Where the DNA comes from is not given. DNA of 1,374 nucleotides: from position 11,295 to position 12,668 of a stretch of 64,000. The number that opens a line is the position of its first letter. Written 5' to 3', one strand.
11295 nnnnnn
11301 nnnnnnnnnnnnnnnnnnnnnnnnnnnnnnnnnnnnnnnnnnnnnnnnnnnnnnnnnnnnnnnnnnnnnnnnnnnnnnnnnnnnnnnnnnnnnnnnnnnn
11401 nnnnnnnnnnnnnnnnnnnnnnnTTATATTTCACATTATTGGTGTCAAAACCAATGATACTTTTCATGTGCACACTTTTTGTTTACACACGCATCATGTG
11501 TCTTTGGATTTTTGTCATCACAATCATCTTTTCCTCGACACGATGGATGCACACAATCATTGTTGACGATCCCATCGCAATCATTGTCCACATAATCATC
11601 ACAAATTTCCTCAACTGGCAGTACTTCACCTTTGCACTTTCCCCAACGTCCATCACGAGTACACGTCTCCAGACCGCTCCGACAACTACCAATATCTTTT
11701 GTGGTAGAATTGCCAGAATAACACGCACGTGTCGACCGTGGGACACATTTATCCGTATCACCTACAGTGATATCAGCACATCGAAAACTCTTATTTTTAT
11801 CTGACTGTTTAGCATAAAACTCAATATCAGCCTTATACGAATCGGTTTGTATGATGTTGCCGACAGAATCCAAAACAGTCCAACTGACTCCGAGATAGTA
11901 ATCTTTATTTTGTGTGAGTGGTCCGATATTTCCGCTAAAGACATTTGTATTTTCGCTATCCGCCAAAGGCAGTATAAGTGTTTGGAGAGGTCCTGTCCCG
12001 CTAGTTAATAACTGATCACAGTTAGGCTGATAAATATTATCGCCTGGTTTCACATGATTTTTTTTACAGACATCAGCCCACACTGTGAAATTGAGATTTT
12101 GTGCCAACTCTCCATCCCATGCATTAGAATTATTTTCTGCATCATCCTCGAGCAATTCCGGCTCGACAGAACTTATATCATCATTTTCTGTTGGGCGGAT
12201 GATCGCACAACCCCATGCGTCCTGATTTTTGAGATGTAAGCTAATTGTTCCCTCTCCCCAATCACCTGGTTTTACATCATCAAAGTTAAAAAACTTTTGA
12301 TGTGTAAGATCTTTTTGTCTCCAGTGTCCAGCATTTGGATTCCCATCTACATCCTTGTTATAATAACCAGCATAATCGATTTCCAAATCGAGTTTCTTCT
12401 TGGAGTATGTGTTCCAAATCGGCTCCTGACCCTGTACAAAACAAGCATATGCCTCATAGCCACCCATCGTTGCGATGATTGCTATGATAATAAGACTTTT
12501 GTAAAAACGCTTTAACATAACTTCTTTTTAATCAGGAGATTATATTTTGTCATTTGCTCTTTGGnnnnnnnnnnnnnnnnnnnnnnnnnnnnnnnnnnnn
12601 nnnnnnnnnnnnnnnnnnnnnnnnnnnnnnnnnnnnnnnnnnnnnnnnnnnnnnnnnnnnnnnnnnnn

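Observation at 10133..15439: SipW-type signal peptidase clustered with three paralogous TasA/camelysin-like proteins and a small acidic SipW-cognate protein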

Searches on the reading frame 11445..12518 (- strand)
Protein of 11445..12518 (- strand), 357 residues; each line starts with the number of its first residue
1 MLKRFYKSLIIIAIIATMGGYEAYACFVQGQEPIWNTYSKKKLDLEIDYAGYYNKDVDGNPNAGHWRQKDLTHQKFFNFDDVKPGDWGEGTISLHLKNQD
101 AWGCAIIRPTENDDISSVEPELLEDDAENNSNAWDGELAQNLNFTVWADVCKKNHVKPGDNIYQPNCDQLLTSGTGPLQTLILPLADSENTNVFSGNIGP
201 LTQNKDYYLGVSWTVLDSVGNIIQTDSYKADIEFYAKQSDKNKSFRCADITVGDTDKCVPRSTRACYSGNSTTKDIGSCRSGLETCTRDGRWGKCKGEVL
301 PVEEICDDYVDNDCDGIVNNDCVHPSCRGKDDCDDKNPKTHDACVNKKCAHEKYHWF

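Call 3: search_protein_families(library=pfam, proteins=[window:11445-12518:-], max_evalue=1)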
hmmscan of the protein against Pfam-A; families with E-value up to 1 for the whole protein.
window:11445-12518:- (357 aa): 1 family
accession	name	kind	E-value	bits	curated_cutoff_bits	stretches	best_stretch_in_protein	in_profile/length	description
PF11617.13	Cu-binding_MopE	-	0.039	14.6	27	1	303-318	14-28/30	Putative metal-binding motif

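Call 4: search_protein_families(library=ncbifam, proteins=[window:11445-12518:-], max_evalue=1)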
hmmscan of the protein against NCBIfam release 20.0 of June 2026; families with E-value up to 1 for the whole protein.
window:11445-12518:- (357 aa): 0 families

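Call 11: find_homologous_proteins(query=window:11445-12518:-, max_evalue=0.001)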
Query window:11445-12518:- (357 aa): 1091 proteins with E <= 0.001 among 3191 candidates; the best 120 are listed.
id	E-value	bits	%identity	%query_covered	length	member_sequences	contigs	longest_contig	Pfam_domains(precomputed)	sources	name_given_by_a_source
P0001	1.5e-252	855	100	100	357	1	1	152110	-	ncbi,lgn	-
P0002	2.6e-155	535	63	100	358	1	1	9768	-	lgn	-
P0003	1.5e-149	516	63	99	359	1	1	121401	-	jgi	jgi:hypothetical protein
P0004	2.1e-147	509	64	98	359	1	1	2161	-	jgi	-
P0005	5.8e-143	495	61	98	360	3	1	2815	-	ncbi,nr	ncbi:MAG: hypothetical protein Q8M12_01680, partial [bacterium]|nr:hypothetical protein [bacterium]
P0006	3.1e-138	479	59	100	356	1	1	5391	PF11617.14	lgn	-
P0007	7.3e-129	448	55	98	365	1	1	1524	PF11617.14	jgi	jgi:hypothetical protein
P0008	1.5e-109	385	51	100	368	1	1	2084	-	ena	-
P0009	3.8e-96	341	61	69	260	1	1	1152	-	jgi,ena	-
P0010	7.0e-92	327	58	69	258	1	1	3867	-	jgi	-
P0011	2.1e-91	325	57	69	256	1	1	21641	-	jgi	jgi:hypothetical protein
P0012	1.9e-85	305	62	59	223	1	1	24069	-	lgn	-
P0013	2.8e-77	279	51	70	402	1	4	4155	-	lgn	-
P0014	7.2e-74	267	53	63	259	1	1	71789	PF12389.14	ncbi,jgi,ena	ncbi:MAG: TasA family protein [Patescibacteria group bacterium]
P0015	7.5e-74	267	52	70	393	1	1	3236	-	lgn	-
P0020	1.2e-70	257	52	71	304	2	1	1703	PF12389.14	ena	-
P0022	2.0e-70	256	54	61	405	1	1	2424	PF12389.14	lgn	-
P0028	3.3e-64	236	52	64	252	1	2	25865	PF12389.14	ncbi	-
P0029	4.1e-64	235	51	69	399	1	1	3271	PF12389.14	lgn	-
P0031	8.1e-64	234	45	69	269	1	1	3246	PF12389.14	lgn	-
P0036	1.3e-62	230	53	60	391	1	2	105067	PF12389.14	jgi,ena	-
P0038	3.0e-61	226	50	64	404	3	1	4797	PF12389.14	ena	-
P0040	4.1e-60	222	48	69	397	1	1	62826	PF12389.14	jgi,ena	-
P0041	1.5e-59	220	50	60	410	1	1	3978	PF12389.14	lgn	-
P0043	7.0e-59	218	48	69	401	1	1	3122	PF12389.14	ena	-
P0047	1.8e-57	213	47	68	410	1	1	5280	PF12389.14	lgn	-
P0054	1.1e-51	194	46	70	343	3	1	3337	PF12389.14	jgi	-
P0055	1.4e-50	191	43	64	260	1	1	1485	PF12389.14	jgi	jgi:predicted ribosomally synthesized peptide with SipW-like signal peptide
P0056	1.1e-49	188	43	69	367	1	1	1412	PF12389.14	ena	-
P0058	1.2e-48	184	44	69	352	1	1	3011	PF12389.14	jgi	-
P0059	4.3e-48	182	42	69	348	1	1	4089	PF12389.14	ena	-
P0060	1.2e-47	181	46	55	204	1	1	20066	PF12389.14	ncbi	ncbi:MAG: TasA family protein, partial [bacterium]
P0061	4.8e-46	176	42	66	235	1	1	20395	PF12389.14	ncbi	-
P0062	1.6e-45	174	42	65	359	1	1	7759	PF12389.14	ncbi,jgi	ncbi:MAG: TasA family protein [Candidatus Heimdallarchaeaceae archaeon]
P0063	3.2e-45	173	47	59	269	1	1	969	PF12389.14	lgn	-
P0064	5.4e-45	172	43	69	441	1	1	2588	PF12389.14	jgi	-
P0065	1.7e-43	167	41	69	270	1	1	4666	PF12389.14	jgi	-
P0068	2.2e-40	157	39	69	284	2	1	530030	PF12389.14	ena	-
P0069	2.6e-40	157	40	69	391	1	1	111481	PF12389.14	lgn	-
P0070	9.9e-40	155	40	69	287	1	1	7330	PF12389.14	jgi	-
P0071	6.8e-39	152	38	68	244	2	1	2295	PF12389.14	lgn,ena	-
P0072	4.8e-38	149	41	60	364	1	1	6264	PF12389.14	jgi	-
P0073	5.1e-38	149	42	59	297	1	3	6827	PF12389.14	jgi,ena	-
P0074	4.0e-37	146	39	69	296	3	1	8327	PF12389.14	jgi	-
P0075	6.6e-37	146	40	68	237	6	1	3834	PF12389.14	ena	-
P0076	8.9e-37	145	39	69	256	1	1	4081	PF12389.14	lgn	-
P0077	1.2e-36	145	40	67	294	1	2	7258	PF12389.14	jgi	jgi:predicted ribosomally synthesized peptide with SipW-like signal peptide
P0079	2.6e-36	144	39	69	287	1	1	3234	PF12389.14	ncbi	-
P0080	5.1e-36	143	34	69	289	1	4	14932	PF12389.14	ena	-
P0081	5.1e-36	143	35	70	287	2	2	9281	PF12389.14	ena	-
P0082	8.7e-36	142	42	60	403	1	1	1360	PF12389.14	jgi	jgi:predicted ribosomally synthesized peptide with SipW-like signal peptide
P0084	3.1e-35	140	38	68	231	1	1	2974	PF12389.14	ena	-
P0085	5.6e-35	139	41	58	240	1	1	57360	PF12389.14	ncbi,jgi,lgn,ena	-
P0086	6.1e-35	139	34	72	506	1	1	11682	PF12389.14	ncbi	-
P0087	8.7e-35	139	36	69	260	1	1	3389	PF12389.14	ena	-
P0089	2.2e-34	137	38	66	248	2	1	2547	PF12389.14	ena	-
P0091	3.1e-34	137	36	69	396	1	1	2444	PF12389.14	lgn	-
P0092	4.7e-34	136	35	70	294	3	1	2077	PF12389.14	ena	-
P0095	8.0e-34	136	34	75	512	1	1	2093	PF12389.14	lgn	-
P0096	1.6e-33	135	37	66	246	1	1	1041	PF12389.14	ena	-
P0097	2.8e-33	134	35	91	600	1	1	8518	PF00526.24,PF11617.14,PF13948.12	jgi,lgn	-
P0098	3.4e-33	133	35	69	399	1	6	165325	PF12389.14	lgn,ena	-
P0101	4.1e-33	133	35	69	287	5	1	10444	PF12389.14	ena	-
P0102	4.3e-33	133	33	69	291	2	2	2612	PF12389.14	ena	-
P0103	4.5e-33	133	33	73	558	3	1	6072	PF13229.13,PF12389.14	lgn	-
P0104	5.2e-33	133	39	64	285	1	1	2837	PF12389.14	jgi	-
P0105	7.7e-33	132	34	69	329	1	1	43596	PF12389.14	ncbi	ncbi:MAG: TasA family protein, partial [Patescibacteria group bacterium]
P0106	9.8e-33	132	32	70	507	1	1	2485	PF12389.14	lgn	-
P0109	4.0e-32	130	33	64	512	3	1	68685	PF12389.14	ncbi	-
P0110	4.1e-32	130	37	66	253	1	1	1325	PF12389.14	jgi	jgi:predicted ribosomally synthesized peptide with SipW-like signal peptide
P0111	4.7e-32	130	34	69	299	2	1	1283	PF12389.14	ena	-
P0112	5.0e-32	130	37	69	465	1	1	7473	PF00092.35,PF12389.14,PF13519.13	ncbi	-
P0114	5.8e-32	129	36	69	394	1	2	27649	PF12389.14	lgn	-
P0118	9.6e-32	129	32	74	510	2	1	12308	PF12389.14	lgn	-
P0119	1.0e-31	129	35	69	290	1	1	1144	PF12389.14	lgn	-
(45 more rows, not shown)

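Call 32: search_protein_families(library=pfam, proteins=[P0014, P0028, P0031, P0055, P0061, P0065, P0068, P0070, P0075, P0084], max_evalue=0.01)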
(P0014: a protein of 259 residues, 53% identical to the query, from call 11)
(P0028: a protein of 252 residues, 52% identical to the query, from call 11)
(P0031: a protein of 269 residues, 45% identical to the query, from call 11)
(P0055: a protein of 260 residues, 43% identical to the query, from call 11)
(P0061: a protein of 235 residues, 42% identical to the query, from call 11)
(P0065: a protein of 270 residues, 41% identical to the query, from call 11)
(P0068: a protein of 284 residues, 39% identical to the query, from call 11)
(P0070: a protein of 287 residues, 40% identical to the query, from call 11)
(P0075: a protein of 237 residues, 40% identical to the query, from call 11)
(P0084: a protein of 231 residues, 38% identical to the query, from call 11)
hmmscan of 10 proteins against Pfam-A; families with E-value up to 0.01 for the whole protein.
P0014 (259 aa): 1 family
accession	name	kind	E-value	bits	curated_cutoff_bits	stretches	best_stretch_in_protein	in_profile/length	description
PF12389.13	Peptidase_M73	-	3.9e-06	27.3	22.5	1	2-49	4-50/196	Camelysin metallo-endopeptidase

P0028 (252 aa): 1 family
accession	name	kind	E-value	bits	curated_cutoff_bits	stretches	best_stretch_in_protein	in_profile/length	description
PF12389.13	Peptidase_M73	-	6.9e-08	33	22.5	1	8-59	7-58/196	Camelysin metallo-endopeptidase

P0031 (269 aa): 1 family
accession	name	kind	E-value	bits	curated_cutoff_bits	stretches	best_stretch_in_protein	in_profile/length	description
PF12389.13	Peptidase_M73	-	6.4e-08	33.1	22.5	1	14-50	15-50/196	Camelysin metallo-endopeptidase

P0055 (260 aa): 1 family
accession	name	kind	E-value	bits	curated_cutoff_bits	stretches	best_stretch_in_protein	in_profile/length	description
PF12389.13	Peptidase_M73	-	7.6e-08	32.8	22.5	1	2-52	4-53/196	Camelysin metallo-endopeptidase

P0061 (235 aa): 1 family
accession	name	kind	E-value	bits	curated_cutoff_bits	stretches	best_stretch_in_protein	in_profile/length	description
PF12389.13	Peptidase_M73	-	3.8e-06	27.3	22.5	1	15-49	14-48/196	Camelysin metallo-endopeptidase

P0065 (270 aa): 1 family
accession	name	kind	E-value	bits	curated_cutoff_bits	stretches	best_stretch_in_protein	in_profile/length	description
PF12389.13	Peptidase_M73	-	1.9e-07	31.6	22.5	1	3-50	4-50/196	Camelysin metallo-endopeptidase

P0068 (284 aa): 1 family
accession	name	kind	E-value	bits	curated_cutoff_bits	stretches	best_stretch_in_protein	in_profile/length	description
PF12389.13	Peptidase_M73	-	1.6e-07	31.8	22.5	1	2-51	3-51/196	Camelysin metallo-endopeptidase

P0070 (287 aa): 1 family
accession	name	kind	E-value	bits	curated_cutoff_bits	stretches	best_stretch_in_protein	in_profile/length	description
PF12389.13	Peptidase_M73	-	5.6e-09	36.6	22.5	1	7-50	6-50/196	Camelysin metallo-endopeptidase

P0075 (237 aa): 1 family
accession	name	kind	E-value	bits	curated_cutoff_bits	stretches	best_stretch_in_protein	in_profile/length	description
PF12389.13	Peptidase_M73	-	2e-06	28.2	22.5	1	2-47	4-48/196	Camelysin metallo-endopeptidase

P0084 (231 aa): 2 families
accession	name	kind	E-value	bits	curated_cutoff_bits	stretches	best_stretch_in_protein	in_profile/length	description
PF12389.13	Peptidase_M73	-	2.2e-08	34.6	22.5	1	6-110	7-90/196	Camelysin metallo-endopeptidase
PF10991.15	Enc34_ssDNA-bd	-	0.0015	18.7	26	0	93-156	25-87/176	Enterobacter phage Enc34, ssDNA-binding protein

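Call 61: find_encoding_contigs(protein=P0001, flank=3000, max_places=3)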
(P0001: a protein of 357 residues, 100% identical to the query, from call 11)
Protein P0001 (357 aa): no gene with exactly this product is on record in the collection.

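Call 75: search_protein_families(library=ncbifam, proteins=[window:11445-12518:-], max_evalue=1)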
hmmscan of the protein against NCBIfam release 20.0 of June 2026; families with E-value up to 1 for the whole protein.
window:11445-12518:- (357 aa): 0 families
